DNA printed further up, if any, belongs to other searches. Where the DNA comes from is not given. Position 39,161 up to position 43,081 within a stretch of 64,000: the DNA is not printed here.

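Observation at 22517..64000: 41.5-kb same-strand array of 13 secreted-protein genes led by a porP/sprF-like gene: candidate undescribed T9SS-linked surface lectin/adhesin system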

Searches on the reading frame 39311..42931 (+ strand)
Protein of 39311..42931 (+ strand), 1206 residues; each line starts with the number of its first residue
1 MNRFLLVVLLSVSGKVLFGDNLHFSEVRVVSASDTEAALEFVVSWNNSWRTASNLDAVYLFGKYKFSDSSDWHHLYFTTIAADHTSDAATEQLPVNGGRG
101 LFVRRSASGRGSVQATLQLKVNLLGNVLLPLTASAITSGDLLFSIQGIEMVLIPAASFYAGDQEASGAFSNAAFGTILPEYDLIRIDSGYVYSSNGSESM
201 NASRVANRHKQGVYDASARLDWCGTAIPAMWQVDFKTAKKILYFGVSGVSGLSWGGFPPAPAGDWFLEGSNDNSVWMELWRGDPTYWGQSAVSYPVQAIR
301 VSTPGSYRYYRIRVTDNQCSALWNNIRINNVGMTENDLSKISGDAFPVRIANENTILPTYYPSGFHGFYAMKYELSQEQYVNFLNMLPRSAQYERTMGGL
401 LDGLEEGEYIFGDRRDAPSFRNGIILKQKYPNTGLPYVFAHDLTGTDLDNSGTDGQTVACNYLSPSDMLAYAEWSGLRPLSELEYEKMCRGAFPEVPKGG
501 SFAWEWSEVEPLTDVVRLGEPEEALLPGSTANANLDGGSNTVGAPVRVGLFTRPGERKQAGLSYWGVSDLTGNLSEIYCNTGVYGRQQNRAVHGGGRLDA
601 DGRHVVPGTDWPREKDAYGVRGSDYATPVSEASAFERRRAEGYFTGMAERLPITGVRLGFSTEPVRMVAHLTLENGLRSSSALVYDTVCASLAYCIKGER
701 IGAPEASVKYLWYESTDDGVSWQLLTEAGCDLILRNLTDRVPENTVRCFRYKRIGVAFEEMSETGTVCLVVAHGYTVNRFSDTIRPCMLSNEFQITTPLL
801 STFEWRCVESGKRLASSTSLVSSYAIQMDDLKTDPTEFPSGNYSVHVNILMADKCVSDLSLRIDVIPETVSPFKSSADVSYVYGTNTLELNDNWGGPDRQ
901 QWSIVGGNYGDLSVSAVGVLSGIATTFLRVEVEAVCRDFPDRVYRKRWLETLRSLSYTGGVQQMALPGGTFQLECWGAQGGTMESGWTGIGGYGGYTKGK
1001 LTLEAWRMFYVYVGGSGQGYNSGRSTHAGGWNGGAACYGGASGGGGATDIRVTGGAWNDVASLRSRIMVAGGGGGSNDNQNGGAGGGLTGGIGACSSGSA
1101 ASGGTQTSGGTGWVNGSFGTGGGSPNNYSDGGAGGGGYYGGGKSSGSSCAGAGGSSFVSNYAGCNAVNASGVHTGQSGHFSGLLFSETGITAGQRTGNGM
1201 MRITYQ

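Call 3: search_protein_families(library=pfam, proteins=[window:39311-42931:+], max_evalue=0.01)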
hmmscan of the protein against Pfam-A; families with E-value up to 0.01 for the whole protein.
window:39311-42931:+ (1206 aa): 2 families
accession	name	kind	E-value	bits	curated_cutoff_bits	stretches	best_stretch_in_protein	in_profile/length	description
PF12810.13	ALK_LTK_GRD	-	1.6e-40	140.1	24.5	1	963-1205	2-242/243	ALK/LTK, Glycine-rich domain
PF03781.23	FGE-sulfatase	-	0.00011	22.4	23.3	1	366-578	35-189/255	Sulfatase-modifying factor enzyme 1-like domain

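Call 7: search_protein_families(library=ncbifam, proteins=[window:39311-42931:+], max_evalue=0.01)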
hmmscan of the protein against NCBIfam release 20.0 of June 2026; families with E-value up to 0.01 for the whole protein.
window:39311-42931:+ (1206 aa): 0 families

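Call 10: find_encoding_contigs(protein=window:39311-42931:+, flank=10000, max_places=6)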
Protein window:39311-42931:+ (1206 aa): 2 contigs read that carry it; 1 place shown.
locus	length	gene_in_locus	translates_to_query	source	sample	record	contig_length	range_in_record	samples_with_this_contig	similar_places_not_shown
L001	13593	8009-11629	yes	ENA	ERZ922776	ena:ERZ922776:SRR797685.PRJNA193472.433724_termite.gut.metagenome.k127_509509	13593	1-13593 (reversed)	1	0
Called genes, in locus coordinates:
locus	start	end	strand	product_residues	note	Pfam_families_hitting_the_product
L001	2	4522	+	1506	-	?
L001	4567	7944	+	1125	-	-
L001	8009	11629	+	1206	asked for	PF12810:ALK_LTK_GRD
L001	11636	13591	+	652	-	?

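Call 18: search_solved_structures(query=window:39311-42931:+, max_evalue=1)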
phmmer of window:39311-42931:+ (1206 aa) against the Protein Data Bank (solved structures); distinct sequences matched with E-value up to 1: 0.
